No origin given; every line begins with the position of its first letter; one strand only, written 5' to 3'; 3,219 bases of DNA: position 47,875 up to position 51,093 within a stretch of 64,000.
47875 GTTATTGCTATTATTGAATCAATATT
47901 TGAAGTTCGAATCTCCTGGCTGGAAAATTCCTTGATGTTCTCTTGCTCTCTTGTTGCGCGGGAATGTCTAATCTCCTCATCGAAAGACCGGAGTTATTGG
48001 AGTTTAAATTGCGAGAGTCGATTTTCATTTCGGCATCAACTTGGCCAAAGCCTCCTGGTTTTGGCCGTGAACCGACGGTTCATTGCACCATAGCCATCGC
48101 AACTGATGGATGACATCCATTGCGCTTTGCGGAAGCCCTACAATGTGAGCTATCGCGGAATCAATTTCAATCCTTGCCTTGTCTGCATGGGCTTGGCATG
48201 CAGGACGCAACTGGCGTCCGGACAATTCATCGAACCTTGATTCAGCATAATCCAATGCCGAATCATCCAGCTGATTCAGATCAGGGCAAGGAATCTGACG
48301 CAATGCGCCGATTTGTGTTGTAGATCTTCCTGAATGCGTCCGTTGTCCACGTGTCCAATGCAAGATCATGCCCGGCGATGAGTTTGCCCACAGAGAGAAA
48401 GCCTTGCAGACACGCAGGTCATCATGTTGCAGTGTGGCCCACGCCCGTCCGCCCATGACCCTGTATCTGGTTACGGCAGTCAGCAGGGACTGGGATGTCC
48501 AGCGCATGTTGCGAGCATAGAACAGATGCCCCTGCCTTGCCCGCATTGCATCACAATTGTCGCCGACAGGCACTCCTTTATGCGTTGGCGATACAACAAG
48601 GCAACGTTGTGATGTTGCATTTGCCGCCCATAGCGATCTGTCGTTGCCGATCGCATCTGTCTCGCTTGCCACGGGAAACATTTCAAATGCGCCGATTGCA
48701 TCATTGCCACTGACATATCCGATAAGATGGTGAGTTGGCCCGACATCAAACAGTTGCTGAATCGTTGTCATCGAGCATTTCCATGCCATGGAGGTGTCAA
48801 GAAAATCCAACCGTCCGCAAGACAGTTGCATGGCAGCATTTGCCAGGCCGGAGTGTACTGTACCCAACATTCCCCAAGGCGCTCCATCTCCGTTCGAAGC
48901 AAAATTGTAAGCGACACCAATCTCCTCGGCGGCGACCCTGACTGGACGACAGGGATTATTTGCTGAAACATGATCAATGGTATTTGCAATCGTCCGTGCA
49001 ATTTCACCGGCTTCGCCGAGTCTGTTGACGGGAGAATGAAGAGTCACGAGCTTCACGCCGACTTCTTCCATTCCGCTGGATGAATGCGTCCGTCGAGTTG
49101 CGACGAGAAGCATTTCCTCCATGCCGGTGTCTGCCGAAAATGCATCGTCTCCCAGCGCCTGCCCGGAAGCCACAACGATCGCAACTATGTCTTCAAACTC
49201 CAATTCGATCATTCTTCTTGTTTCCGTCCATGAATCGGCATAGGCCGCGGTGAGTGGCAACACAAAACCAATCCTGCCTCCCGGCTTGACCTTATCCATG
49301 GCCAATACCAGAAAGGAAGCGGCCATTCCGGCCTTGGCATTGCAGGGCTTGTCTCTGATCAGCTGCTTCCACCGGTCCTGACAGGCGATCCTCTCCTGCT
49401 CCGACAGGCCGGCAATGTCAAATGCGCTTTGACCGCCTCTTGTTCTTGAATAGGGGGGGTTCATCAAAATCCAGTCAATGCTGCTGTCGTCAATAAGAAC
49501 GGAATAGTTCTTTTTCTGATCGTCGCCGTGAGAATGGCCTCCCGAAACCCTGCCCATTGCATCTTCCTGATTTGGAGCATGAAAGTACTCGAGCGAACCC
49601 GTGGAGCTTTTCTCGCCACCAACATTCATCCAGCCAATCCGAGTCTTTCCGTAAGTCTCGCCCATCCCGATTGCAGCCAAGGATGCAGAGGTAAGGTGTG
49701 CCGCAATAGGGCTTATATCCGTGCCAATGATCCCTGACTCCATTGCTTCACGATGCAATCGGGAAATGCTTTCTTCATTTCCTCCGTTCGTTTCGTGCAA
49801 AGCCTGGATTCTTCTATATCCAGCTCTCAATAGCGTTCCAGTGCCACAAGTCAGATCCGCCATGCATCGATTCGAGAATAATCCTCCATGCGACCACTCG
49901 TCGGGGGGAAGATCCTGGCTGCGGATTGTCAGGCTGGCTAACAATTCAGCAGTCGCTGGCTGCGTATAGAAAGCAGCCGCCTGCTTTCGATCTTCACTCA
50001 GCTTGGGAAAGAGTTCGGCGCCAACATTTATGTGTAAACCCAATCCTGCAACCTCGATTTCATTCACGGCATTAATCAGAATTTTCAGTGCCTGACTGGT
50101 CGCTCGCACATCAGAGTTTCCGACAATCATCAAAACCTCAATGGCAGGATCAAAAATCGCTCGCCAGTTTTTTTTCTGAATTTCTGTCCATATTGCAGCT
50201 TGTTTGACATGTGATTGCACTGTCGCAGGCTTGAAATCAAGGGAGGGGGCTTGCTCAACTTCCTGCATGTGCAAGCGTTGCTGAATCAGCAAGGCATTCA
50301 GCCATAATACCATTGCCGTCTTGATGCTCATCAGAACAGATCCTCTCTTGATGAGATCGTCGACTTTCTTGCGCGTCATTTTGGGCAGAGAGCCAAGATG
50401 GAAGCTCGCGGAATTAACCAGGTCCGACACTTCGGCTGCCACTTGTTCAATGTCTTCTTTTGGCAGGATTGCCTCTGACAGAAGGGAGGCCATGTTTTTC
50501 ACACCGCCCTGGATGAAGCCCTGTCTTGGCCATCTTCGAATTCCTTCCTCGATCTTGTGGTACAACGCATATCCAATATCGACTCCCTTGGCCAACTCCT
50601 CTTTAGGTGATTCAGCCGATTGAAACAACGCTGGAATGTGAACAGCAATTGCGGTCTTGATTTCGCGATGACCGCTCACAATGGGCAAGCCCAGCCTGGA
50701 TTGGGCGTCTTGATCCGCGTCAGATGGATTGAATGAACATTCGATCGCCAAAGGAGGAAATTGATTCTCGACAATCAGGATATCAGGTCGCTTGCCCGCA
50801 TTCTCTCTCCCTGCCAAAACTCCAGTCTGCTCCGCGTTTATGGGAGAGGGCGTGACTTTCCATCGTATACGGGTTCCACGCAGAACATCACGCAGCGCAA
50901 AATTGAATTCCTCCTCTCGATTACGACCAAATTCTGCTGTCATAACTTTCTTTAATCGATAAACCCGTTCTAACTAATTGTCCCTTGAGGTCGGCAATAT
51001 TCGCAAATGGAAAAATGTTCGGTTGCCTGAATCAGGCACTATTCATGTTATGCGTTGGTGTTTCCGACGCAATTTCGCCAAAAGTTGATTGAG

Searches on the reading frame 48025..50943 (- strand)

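Call 57: search_protein_families(library=pfam, proteins=[window:48025-50943:-], max_evalue=0.001)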
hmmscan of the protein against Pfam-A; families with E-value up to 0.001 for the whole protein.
window:48025-50943:- (972 aa): 1 family
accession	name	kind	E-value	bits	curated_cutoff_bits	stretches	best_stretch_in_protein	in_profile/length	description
PF02384.22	N6_Mtase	-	8e-05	22.5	20.4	1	470-591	113-211/311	N-6 DNA Methylase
